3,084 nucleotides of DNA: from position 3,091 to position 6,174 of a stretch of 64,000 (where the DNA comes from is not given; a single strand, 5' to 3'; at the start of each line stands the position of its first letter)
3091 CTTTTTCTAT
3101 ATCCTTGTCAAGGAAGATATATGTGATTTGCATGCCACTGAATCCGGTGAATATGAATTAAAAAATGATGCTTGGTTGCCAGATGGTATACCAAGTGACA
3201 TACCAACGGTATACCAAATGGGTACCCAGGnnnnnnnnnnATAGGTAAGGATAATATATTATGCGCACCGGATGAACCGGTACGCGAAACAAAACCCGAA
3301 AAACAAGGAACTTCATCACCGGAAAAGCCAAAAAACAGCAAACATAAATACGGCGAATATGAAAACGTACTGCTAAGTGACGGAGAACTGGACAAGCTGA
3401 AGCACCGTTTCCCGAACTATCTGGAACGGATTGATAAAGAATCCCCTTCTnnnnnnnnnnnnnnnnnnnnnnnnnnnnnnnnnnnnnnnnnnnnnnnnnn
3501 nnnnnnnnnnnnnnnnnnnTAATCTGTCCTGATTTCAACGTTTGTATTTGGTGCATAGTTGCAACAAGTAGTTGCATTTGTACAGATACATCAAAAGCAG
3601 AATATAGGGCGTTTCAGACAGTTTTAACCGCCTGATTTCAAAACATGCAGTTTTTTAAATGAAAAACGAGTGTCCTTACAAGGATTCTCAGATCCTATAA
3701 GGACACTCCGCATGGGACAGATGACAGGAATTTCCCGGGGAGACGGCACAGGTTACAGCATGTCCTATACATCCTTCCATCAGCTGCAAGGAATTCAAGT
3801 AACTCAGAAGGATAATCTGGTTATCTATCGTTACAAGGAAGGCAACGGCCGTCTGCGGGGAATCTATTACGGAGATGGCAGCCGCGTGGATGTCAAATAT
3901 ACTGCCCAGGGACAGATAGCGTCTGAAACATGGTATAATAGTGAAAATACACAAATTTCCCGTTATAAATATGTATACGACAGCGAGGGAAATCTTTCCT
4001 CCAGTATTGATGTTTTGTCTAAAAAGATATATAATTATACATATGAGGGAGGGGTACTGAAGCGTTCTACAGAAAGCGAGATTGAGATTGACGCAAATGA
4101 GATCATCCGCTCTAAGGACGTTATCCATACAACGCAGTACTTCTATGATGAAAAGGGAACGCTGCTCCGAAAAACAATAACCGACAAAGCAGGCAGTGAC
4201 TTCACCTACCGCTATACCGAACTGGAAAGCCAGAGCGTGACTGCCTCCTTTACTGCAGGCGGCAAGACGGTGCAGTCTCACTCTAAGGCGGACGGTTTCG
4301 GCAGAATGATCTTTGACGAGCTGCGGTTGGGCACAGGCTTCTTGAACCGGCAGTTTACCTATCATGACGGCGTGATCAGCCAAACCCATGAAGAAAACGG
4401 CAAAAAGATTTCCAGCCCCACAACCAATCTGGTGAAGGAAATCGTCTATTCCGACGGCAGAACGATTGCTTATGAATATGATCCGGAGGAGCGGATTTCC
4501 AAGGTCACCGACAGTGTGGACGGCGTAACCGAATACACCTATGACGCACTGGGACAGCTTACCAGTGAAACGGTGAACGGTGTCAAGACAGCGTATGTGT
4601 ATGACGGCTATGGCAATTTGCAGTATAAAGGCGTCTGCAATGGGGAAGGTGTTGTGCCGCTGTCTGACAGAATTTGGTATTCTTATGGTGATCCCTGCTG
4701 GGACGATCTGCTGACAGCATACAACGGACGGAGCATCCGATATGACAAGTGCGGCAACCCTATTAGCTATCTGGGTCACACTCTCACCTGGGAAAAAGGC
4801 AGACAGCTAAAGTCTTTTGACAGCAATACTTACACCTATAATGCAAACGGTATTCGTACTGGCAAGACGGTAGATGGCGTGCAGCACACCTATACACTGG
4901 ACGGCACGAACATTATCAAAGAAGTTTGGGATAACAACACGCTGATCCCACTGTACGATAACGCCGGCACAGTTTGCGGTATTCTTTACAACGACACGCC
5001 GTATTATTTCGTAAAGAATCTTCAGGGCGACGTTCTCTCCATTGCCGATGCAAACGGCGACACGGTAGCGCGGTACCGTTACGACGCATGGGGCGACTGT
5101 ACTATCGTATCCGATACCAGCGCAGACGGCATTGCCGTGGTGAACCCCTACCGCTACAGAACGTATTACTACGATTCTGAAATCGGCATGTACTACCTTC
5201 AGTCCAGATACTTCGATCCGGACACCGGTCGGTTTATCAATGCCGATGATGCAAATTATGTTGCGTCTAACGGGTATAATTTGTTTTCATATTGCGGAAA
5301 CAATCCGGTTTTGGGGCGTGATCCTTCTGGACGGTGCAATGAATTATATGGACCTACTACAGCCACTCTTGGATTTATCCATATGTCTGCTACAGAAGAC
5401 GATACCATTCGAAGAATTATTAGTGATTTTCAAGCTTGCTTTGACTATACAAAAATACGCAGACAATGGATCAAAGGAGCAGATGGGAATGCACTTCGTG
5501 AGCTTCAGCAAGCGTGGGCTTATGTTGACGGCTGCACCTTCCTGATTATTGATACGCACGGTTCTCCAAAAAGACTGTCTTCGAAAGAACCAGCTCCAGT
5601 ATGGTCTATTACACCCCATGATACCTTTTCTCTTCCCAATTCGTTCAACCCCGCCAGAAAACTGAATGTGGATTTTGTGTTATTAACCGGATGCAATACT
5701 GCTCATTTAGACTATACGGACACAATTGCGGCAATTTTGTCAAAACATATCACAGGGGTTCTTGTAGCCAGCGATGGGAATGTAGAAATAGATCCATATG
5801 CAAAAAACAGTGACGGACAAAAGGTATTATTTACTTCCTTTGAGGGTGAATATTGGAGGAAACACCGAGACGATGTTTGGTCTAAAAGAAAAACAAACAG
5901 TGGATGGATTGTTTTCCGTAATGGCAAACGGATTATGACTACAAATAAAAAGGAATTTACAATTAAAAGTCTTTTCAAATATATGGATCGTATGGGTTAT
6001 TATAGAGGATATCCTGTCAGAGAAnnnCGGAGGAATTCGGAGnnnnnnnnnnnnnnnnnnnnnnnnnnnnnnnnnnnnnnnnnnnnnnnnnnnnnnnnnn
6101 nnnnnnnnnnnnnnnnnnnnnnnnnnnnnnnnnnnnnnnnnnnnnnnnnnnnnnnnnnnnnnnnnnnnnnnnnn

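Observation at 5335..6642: Rhs C-terminal tip with a caspase/clan-CD-like His...Cys dyad, paired with a membrane-anchored putative immunity protein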

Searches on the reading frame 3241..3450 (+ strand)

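Call 16: search_protein_families(library=phrogs, proteins=[window:3241-3450:+], max_evalue=1)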
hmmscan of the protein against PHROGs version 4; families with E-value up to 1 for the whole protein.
window:3241-3450:+ (70 aa): 1 family
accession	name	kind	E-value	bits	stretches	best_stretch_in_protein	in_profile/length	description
phrog_4880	-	DNA, RNA and nucleotide metabolism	0.08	13.3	1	24-64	164-203/304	replisome organizer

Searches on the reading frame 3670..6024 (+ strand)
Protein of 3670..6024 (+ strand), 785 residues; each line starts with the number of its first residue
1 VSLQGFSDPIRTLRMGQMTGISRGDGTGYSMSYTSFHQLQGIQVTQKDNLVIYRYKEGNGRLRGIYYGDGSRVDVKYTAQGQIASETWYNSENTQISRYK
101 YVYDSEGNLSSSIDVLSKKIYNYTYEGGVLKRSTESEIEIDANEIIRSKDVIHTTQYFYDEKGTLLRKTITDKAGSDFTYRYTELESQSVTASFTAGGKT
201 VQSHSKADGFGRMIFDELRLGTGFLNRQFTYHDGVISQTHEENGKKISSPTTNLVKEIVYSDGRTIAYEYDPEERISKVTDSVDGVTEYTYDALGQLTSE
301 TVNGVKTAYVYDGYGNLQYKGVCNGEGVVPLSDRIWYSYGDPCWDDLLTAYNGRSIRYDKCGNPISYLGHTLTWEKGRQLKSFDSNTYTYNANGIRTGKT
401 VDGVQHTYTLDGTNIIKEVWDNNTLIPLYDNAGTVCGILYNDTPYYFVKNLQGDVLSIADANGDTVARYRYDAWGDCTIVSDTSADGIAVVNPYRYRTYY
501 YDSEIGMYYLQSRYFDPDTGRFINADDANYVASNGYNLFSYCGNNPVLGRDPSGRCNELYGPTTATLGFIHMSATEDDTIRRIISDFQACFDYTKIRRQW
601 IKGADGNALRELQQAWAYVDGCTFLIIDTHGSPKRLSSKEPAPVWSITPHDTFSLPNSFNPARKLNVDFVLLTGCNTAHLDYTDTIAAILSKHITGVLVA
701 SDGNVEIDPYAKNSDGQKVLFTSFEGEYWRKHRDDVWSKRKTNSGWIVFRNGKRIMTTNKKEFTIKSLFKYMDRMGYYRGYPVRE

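Call 3: search_protein_families(library=pfam, proteins=[window:3670-6024:+], max_evalue=1)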
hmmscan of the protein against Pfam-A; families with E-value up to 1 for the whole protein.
window:3670-6024:+ (785 aa): 2 families
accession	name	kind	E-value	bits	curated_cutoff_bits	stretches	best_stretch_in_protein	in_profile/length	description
PF05593.20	RHS_repeat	-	8.2e-17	61.6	22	4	275-301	6-32/38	RHS Repeat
PF03527.20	RHS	-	0.13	12.6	27.9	0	445-478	2-35/38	RHS protein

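Call 6: search_protein_families(library=ncbifam, proteins=[window:3670-6024:+], max_evalue=1)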
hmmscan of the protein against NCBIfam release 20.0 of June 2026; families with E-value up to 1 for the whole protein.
window:3670-6024:+ (785 aa): 3 families
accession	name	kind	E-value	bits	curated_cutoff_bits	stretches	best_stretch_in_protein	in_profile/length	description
TIGR03696.1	Rhs_assc_core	domain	2.9e-18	66.1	32.5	1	471-554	1-75/76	RHS repeat-associated core domain-containing protein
TIGR01643.1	YD_repeat_2x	repeat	1.5e-15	56.9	15.8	3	284-306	14-37/42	YD repeat-containing protein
NF041261.1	RHS_core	equivalog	1.4e-13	49.6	2000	3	452-553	1165-1259/1261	RHS element core protein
